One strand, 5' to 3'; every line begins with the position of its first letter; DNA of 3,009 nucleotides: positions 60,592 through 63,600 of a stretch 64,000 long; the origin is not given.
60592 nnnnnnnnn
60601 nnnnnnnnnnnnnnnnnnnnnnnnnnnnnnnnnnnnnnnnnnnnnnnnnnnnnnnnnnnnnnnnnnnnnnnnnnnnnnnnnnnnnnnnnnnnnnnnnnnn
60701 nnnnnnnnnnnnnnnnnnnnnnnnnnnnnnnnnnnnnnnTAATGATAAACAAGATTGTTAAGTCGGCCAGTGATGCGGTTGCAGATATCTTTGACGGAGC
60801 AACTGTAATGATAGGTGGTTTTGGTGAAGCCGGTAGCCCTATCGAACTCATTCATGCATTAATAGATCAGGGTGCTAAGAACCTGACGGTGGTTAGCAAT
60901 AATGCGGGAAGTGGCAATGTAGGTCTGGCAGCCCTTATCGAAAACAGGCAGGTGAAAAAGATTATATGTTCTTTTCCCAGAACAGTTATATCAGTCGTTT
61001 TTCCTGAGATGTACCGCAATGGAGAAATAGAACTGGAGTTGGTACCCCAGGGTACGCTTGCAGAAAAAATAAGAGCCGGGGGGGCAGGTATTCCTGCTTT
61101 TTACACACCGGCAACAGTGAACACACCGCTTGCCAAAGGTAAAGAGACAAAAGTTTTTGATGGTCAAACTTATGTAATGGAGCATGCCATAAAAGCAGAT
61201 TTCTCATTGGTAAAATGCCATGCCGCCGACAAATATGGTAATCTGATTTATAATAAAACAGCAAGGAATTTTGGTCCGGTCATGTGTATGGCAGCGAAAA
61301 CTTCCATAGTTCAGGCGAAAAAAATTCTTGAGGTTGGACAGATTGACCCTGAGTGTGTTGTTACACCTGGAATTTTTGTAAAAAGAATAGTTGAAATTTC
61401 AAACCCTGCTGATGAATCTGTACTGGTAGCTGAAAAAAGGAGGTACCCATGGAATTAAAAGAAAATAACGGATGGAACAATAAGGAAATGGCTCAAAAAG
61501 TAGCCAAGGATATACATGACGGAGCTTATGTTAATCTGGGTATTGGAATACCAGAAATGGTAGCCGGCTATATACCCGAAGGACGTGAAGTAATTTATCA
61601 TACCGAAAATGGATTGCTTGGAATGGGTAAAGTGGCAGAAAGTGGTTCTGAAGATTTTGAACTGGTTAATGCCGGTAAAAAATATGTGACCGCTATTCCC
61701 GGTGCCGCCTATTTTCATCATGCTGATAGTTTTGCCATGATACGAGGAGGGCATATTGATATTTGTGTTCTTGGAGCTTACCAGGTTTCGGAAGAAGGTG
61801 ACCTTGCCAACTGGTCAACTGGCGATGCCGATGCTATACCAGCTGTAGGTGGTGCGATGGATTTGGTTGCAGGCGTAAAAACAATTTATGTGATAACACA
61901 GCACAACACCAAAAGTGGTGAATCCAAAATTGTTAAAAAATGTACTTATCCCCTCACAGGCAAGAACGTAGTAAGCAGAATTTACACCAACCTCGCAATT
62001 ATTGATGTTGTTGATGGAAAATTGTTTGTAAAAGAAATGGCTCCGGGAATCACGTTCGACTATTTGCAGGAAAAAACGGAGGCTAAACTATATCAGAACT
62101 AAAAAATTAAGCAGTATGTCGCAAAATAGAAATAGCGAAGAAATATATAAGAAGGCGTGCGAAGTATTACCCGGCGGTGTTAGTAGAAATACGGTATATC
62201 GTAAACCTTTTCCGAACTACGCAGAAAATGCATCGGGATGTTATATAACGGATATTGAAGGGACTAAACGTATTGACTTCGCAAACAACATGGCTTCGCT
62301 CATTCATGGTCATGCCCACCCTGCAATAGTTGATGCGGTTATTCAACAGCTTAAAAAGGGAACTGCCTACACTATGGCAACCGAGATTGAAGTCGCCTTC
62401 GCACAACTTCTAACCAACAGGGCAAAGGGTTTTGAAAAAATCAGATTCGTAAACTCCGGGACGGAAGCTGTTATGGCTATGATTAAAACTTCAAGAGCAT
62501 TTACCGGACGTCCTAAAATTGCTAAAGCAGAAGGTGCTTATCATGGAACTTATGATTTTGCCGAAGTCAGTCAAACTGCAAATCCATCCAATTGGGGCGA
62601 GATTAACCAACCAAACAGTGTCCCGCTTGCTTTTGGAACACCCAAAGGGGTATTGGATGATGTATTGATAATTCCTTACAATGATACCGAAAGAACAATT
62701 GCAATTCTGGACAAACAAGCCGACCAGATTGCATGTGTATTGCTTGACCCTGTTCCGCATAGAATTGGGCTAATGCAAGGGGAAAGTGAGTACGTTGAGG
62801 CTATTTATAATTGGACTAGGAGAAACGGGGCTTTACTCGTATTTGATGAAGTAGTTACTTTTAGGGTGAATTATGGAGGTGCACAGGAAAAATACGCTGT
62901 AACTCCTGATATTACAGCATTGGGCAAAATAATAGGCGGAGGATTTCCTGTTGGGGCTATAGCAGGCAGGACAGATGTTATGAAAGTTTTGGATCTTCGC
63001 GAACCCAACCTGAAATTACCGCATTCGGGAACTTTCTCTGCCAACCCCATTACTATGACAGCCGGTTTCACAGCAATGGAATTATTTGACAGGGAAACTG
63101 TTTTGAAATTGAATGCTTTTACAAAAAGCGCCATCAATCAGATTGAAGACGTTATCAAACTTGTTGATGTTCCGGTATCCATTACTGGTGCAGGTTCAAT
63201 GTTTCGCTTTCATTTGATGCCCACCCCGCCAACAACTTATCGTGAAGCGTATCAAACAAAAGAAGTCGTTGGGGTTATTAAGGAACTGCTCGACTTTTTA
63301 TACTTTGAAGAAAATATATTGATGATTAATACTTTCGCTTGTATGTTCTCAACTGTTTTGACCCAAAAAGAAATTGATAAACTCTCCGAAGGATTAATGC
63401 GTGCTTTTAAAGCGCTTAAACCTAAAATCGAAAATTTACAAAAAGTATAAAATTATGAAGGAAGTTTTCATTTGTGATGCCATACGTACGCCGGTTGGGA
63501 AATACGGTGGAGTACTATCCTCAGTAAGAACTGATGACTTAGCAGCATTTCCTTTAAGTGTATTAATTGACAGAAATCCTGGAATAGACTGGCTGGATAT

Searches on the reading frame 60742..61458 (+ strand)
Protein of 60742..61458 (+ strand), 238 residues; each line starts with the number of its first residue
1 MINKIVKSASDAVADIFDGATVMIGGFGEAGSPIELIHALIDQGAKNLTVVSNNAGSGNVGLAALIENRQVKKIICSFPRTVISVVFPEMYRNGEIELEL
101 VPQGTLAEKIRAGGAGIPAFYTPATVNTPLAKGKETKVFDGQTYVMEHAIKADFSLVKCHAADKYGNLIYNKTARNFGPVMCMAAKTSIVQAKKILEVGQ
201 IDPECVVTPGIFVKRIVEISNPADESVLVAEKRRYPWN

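Call 42: search_protein_families(library=pfam, proteins=[window:60742-61458:+], max_evalue=0.00001)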
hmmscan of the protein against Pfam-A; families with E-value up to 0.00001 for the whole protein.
window:60742-61458:+ (238 aa): 1 family
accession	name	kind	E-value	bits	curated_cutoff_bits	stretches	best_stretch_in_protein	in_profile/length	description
PF01144.29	CoA_trans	-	4.8e-66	222.7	23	1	7-218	2-216/217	Coenzyme A transferase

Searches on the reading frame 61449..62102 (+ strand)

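Call 42: search_protein_families(library=pfam, proteins=[window:61449-62102:+], max_evalue=0.00001)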
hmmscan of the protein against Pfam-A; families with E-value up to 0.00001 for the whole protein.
window:61449-62102:+ (217 aa): 1 family
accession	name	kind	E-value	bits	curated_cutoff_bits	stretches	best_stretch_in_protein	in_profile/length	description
PF01144.29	CoA_trans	-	2.8e-44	151.5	23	1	13-208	3-216/217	Coenzyme A transferase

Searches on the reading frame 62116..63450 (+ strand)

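Call 42: search_protein_families(library=pfam, proteins=[window:62116-63450:+], max_evalue=0.00001)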
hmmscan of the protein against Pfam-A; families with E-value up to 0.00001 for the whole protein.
window:62116-63450:+ (444 aa): 1 family
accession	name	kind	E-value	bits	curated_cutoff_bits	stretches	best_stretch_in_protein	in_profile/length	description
PF00202.27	Aminotran_3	-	5.4e-56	190.4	30.5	1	32-387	9-369/403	Aminotransferase class-III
